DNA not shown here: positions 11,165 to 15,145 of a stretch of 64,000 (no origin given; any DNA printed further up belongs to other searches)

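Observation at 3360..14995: metH-adjacent block of three radical SAM enzymes plus isomerase and reductase: candidate uncharacterised pathway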

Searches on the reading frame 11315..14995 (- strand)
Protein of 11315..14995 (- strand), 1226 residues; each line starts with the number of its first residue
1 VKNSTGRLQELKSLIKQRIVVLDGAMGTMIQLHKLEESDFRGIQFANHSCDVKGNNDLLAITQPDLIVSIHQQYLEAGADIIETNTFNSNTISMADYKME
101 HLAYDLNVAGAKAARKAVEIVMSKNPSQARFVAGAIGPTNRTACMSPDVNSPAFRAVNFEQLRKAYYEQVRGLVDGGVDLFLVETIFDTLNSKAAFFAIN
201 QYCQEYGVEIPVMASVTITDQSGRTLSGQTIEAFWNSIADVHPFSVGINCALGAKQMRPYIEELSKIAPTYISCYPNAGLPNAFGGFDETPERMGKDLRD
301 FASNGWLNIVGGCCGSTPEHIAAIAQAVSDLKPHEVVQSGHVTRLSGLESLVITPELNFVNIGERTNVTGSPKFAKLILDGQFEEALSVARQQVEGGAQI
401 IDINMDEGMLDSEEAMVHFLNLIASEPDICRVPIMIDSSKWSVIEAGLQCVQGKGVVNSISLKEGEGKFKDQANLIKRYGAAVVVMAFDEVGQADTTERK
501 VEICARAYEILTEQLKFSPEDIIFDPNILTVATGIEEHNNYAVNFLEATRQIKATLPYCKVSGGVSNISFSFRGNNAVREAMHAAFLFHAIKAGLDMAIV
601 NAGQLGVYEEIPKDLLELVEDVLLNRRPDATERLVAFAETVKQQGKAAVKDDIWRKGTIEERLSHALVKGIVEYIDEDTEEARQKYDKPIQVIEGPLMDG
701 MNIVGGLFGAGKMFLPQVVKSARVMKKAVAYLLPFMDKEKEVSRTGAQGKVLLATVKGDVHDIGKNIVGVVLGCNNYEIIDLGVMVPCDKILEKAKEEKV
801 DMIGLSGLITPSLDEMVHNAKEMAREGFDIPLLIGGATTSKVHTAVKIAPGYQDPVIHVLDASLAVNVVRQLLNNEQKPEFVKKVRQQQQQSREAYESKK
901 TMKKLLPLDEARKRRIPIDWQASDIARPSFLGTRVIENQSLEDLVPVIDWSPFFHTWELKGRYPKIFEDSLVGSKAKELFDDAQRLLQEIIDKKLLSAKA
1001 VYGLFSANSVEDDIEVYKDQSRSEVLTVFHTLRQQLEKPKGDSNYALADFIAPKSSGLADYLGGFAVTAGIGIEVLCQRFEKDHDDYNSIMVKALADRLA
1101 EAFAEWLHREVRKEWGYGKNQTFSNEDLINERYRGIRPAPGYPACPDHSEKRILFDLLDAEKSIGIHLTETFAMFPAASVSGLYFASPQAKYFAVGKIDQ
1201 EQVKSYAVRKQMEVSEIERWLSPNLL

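Call 3: search_protein_families(library=pfam, proteins=[window:11315-14995:-])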
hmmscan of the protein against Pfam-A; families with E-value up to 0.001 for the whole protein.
window:11315-14995:- (1226 aa): 5 families
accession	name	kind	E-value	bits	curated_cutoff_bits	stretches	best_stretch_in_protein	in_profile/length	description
PF02965.22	Met_synt_B12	-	5.5e-128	426.6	25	1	941-1211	2-273/273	Vitamin B12 dependent methionine synthase, activation domain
PF02574.22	S-methyl_trans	-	3.8e-96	322.7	22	1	20-328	1-283/283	Homocysteine S-methyltransferase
PF00809.28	Pterin_bind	-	5.2e-66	223.2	25.5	1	363-601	1-244/244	Pterin binding enzyme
PF02607.22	B12-binding_2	-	3.5e-25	88.4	23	1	660-732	2-73/74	B12 binding domain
PF02310.24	B12-binding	-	4.6e-20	72.1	32.1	1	749-840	1-92/121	B12 binding domain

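Call 4: search_protein_families(library=ncbifam, proteins=[window:11315-14995:-])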
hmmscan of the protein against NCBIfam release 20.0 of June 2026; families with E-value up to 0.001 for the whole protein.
window:11315-14995:- (1226 aa): 17 families
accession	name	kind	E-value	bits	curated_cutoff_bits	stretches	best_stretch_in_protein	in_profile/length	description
NF007024.0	PRK09490.1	equivalog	0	2106.5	1497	1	5-1225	6-1229/1234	methionine synthase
TIGR02082.1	metH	equivalog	0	1752.1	1010.85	1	16-1195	2-1182/1182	methionine synthase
NF006396.0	PRK08645.1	equivalog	2.5e-61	207.6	453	1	10-336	3-292/611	bifunctional homocysteine S-methyltransferase/methylenetetrahydrofolate reductase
NF005719.0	PRK07535.1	domain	1.9e-40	138.7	259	1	360-604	2-231/268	methyltetrahydrofolate:corrinoid/iron-sulfur protein methyltransferase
TIGR02370.1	pyl_corrinoid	subfamily_domain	3.7e-38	130.9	215.3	1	663-841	2-179/197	methyltransferase cognate corrinoid protein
NF005718.0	PRK07534.1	equivalog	2.5e-33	115.7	338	1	55-338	36-304/337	betaine--homocysteine S-methyltransferase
NF041607.1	dimeth_corrin_MtbC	equivalog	9.5e-31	106.9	350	1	666-848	4-183/203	dimethylamine corrinoid protein MtbC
NF040655.1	MtaC_Meth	equivalog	4.1e-30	104.6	420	1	649-839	25-210/253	methanol--corrinoid protein MtaC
NF047995.1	corrinoid_MtgC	exception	1.1e-29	103.4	310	1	660-845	5-191/215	glycine betaine-specific corrinoid protein MtgC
NF047996.1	corrin_MtgC_2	exception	6.9e-29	100.8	370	1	663-857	8-200/212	glycine betaine-specific corrinoid protein MtgC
NF040669.1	MtaC2_Meth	equivalog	6.4e-28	97.8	450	1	661-839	44-218/267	methanol--corrinoid protein MtaC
NF007020.0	PRK09485.1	equivalog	7.1e-28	97.5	215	1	13-329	7-304/306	homocysteine S-methyltransferase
NF040758.1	CODH_ACS_meth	exception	9e-24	84.2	370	1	358-608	3-239/261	carbon monoxide dehydrogenase/acetyl-CoA synthase methytransferase subunit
NF002612.0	PRK02261.1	equivalog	7.8e-08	31.9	110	1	750-846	5-102/148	methylaspartate mutase subunit S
NF002142.0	PRK00979.1-1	subfamily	1.8e-05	23.9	287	1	411-517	77-180/306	tetrahydromethanopterin S-methyltransferase subunit H family protein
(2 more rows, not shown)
